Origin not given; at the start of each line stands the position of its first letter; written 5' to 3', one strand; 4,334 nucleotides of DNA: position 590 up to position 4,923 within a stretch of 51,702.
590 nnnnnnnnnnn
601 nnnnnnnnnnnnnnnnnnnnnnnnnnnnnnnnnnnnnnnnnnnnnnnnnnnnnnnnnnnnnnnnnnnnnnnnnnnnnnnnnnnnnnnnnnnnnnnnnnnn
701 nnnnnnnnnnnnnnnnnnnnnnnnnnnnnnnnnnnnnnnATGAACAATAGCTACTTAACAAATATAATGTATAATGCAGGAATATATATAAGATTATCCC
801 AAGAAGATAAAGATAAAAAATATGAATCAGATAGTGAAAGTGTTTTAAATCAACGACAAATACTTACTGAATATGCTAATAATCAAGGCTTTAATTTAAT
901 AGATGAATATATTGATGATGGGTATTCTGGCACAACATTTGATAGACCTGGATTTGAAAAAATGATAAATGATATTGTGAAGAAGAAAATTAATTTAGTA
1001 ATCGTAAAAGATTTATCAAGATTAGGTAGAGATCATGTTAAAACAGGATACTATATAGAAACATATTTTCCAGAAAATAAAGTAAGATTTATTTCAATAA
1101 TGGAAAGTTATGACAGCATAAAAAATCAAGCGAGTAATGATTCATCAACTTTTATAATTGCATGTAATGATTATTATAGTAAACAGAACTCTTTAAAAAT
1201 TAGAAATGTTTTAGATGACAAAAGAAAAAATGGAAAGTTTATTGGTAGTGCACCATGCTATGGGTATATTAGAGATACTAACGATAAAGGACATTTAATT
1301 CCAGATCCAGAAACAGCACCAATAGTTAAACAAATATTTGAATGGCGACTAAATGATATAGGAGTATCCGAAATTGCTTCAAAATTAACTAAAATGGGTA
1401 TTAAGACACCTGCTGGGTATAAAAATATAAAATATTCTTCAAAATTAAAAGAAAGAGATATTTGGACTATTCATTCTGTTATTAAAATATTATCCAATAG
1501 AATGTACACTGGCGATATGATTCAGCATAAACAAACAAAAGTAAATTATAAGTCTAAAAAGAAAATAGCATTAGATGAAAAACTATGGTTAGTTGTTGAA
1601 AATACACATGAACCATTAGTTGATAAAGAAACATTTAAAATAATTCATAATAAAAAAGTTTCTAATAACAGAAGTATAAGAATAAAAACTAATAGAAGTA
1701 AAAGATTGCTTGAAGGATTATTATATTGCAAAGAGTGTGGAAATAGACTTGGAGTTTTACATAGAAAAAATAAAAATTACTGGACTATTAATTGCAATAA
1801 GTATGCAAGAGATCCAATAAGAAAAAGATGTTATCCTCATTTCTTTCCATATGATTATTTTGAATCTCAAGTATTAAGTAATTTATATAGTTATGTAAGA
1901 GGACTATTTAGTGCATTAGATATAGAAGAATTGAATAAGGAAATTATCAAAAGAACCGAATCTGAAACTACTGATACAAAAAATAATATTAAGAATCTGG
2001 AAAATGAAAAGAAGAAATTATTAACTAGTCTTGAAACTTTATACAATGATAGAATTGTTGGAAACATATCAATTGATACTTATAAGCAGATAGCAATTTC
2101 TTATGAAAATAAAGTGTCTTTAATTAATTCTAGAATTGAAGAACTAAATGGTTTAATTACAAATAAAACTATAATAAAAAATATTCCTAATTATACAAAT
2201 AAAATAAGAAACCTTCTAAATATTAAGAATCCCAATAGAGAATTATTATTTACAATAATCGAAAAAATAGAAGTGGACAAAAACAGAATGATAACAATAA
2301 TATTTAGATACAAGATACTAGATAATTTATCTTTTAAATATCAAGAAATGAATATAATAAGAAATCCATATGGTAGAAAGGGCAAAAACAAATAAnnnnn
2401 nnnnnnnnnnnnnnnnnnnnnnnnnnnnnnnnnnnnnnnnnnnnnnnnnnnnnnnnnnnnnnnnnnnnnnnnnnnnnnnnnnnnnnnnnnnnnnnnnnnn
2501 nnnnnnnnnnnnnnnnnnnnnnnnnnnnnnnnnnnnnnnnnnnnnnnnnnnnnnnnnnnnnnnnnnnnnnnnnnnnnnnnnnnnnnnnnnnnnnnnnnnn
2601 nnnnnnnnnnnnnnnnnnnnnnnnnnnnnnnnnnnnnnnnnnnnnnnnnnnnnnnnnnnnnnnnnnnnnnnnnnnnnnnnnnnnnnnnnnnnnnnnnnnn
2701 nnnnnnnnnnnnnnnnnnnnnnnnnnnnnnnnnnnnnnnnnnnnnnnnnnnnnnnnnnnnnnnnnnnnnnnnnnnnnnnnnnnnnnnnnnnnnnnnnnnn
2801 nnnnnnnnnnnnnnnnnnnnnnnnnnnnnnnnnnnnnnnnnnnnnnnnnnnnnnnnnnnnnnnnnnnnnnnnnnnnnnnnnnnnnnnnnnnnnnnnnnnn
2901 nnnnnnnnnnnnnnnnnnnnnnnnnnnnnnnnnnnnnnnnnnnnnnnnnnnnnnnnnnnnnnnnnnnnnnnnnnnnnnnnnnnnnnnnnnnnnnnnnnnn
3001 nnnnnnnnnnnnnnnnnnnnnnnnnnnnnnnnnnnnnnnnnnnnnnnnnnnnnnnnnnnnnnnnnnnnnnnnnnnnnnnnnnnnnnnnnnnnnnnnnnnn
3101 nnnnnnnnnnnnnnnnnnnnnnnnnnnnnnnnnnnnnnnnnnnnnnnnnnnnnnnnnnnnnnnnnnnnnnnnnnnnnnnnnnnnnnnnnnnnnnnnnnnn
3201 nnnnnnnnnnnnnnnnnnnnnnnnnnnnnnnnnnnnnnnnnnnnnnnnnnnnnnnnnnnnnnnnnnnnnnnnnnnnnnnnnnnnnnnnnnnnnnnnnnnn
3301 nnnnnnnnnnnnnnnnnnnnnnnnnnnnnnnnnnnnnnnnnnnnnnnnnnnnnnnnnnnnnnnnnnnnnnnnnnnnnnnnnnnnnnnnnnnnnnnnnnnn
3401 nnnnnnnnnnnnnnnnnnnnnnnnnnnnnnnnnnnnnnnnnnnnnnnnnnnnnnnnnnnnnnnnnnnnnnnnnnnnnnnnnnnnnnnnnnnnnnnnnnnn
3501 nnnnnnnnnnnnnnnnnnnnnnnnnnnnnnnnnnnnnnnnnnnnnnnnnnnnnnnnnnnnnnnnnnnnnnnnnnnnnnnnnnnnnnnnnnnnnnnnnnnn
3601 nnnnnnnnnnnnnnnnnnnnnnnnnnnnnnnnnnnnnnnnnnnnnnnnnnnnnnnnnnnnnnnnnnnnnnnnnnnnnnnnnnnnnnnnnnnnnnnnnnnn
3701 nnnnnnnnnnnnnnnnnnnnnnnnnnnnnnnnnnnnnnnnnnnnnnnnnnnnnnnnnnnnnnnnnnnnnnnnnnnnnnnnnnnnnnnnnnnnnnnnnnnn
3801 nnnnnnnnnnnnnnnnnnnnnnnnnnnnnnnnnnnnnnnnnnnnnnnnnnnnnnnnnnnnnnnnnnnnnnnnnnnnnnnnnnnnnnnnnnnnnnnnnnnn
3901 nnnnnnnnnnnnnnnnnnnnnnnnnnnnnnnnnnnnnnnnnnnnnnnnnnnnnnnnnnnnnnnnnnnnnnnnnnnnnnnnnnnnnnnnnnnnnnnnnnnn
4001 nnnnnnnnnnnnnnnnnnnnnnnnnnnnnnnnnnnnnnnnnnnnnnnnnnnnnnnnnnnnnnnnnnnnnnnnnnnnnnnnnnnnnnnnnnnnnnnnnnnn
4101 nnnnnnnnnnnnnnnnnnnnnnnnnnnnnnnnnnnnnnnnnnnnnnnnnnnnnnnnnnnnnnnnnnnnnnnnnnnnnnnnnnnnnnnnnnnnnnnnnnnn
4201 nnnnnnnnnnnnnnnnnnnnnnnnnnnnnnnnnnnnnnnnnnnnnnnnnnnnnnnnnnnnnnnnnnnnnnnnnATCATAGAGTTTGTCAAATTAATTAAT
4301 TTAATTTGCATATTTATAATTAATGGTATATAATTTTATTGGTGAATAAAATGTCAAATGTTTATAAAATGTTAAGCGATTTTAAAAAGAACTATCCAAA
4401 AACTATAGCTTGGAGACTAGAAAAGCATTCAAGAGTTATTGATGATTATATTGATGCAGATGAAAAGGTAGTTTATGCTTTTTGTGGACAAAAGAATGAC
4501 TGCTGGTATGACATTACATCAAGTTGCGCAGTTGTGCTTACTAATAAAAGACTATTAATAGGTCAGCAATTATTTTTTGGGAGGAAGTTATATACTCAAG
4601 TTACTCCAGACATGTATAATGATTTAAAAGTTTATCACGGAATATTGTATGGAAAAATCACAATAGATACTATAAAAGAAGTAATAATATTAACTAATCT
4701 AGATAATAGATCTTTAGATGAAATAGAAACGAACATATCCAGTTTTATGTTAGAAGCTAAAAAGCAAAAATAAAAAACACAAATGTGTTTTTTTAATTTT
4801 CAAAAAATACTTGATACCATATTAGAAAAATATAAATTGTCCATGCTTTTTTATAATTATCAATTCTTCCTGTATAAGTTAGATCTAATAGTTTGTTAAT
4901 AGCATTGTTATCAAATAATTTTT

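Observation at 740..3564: Cell-wall amidase gene interrupted at its catalytic domain by a serine-recombinase element (skin/SPbeta-like split gene?)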

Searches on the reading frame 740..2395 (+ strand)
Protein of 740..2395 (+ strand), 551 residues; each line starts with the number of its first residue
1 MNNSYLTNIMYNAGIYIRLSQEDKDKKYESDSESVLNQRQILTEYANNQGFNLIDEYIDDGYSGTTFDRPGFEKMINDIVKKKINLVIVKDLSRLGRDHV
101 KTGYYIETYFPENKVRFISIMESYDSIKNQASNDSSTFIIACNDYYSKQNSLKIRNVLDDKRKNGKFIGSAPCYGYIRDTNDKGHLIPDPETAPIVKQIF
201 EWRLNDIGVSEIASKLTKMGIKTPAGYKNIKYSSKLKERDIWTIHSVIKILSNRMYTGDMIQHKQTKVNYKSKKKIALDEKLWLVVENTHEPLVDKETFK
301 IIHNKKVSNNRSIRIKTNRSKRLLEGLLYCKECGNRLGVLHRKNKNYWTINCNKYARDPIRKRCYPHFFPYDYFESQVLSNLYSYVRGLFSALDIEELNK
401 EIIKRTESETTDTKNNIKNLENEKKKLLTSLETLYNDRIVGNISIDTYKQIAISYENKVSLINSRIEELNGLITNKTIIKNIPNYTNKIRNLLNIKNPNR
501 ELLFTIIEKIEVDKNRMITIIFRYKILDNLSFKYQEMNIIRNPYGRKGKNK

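Call 4: search_protein_families(library=pfam, proteins=[window:740-2395:+])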
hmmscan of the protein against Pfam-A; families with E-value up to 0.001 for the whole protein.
window:740-2395:+ (551 aa): 3 families
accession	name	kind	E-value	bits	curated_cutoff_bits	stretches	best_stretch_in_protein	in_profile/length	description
PF00239.26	Resolvase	-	5.1e-23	82.2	23.3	1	15-166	3-144/145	Resolvase, N terminal domain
PF07508.19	Recombinase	-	8.3e-22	77.8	21.1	1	190-305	1-98/102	Recombinase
PF13408.12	Zn_ribbon_recom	-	1.2e-08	35.6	25.3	1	323-382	1-57/58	Recombinase zinc beta ribbon domain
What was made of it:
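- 740..2395 (+): Large serine recombinase, 551 aa, intact. Pfam Resolvase + Recombinase + Zn_ribbon_recom (call 4).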

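Call 5: find_encoding_contigs(protein=window:740-2395:+, flank=10000, max_places=10)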
Protein window:740-2395:+ (551 aa): no gene with exactly this product is on record in the collection.
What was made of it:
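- Tried and rejected: Exact look-up of the recombinase protein: not on record (call 5).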

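Call 59: search_protein_families(library=ncbifam, proteins=[window:740-2395:+], max_evalue=0.001)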
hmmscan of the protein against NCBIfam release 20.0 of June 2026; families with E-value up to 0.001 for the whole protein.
window:740-2395:+ (551 aa): 4 families
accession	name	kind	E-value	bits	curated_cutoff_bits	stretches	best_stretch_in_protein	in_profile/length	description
NF041201.1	recomb_XisF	equivalog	6.5e-23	81.4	375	1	62-482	39-444/465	fdxN element excision recombinase XisF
NF047343.1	SCCmet_CcrB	equivalog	1.8e-21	76.4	900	1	13-516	9-496/542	cassette chromosome recombinase CcrB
NF049883.1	resolv_YneB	equivalog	7.2e-12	45.2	175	1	14-222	3-195/211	YneB family resolvase-like protein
NF033518.0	transpos_IS607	equivalog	2.3e-07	30.6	110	1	15-125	58-157/187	IS607 family transposase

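Call 60: search_solved_structures(query=window:740-2395:+, max_evalue=0.001)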
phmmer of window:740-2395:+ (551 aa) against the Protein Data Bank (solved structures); distinct sequences matched with E-value up to 0.001: 9.
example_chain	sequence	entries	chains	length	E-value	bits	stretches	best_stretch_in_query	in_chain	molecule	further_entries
2mhc_A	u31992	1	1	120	1.3e-25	93.3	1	14-126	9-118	TnpX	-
3bvp_A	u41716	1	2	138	2.8e-16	62.5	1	15-144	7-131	TP901-1 Integrase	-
9dxh_A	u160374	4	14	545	4.3e-15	58.6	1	6-512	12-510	Resolvase homolog YokA | Site-specific recombinase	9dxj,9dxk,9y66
9dxd_A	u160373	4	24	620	5.8e-15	58.1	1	6-513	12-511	Resolvase homolog YokA,SPbeta prophage-derived uncharacterized protein YotN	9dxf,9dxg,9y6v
3g13_A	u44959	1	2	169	1.6e-06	30.3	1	22-169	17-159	Putative conjugative transposon recombinase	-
9ibl_B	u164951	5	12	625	5e-05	25.4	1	65-176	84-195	Integrase | PhiC31 integrase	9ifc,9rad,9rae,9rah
9u2s_A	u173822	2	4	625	5.8e-05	25.1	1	65-176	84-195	Integrase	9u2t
9teh_A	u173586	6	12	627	5.9e-05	25.1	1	65-176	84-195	Integrase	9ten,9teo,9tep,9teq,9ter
4bqq_A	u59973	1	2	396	7e-05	24.9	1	65-176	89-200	INTEGRASE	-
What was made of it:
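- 740..2395 (+): Nearest solved relatives are TnpX, TP901-1 integrase and SPbeta SprA (call 60).
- Closest known: skin. Different: SPbeta SprA is only a distant relative of the window LSR (phmmer E about 4e-15, call 60).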

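Call 61: search_dna_similar(query=window:740-2395:+, collection=phages, mode=protein, max_rows=12)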
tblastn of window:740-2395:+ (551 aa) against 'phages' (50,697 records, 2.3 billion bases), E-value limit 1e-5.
Records with a match: 535; places in all: 642; records where one place covers at least 80% of the query: 6.
Best place of each record, by identity: <60% 535.
By first word of the organism name: Streptococcus 153; Bacteriophage 79; Bacillus 58; Arthrobacter 47; Paenibacillus 25; Clostridium 20; Enterococcus 14; Lactococcus 12; phage 10; Listeria 8; and 47 more.
By host as written in the record: - 104; Arthrobacter globiformis B-2979 31; Bacillus anthracis 16; Enterococcus faecalis 14; Streptococcus suis 11; Paenibacillus larvae 10; Paenibacillus larvae ATCC 9545 9; Brevibacillus laterosporus 7; and 221 more.
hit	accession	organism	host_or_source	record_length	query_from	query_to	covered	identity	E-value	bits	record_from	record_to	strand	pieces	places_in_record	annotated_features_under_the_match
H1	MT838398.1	Bacteriophage sp.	human fecal samples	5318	13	512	91%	34.2%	6e-61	223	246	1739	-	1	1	record has no annotation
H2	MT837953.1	Bacteriophage sp.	human fecal samples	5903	13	524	93%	32.6%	2e-58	216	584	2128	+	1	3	record has no annotation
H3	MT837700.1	Bacteriophage sp.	human fecal samples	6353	11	524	93%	31.7%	2e-50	192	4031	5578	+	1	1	record has no annotation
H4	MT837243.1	Bacteriophage sp.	human fecal samples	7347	12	525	93%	29.2%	5e-49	188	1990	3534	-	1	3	record has no annotation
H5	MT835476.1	Bacteriophage sp.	human fecal samples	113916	3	467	84%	32.3%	7e-52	197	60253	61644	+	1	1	record has no annotation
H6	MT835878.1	Bacteriophage sp.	human fecal samples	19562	9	510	91%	28.4%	1e-56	211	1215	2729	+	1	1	record has no annotation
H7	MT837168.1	Bacteriophage sp.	human fecal samples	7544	1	389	71%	35.6%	6e-56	209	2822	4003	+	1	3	record has no annotation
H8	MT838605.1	Bacteriophage sp.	human fecal samples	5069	7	396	71%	33.2%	1e-44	258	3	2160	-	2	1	record has no annotation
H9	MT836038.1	Bacteriophage sp.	human fecal samples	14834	7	407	73%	32.1%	6e-42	167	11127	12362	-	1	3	record has no annotation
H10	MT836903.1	Bacteriophage sp.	human fecal samples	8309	8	408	73%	31.9%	1e-45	178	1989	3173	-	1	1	record has no annotation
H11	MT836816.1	Bacteriophage sp.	human fecal samples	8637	13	387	68%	34.0%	2e-43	172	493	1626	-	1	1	record has no annotation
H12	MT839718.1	Bacteriophage sp.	human fecal samples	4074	14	410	72%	31.8%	6e-45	176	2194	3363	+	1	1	record has no annotation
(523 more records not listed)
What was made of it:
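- LSRs are common phage integrases (call 61).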

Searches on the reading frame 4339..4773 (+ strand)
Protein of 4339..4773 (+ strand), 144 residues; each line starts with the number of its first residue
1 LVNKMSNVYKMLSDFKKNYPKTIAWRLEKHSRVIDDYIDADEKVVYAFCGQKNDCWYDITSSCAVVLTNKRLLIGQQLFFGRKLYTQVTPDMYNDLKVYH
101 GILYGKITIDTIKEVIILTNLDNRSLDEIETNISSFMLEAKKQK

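Call 4: search_protein_families(library=pfam, proteins=[window:4339-4773:+])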
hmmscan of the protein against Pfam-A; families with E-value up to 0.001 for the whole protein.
window:4339-4773:+ (144 aa): 1 family
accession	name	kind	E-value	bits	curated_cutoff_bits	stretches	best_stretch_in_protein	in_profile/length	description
PF14470.12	bPH_3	-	1.9e-08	35.1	23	1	39-131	2-91/95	Bacterial PH domain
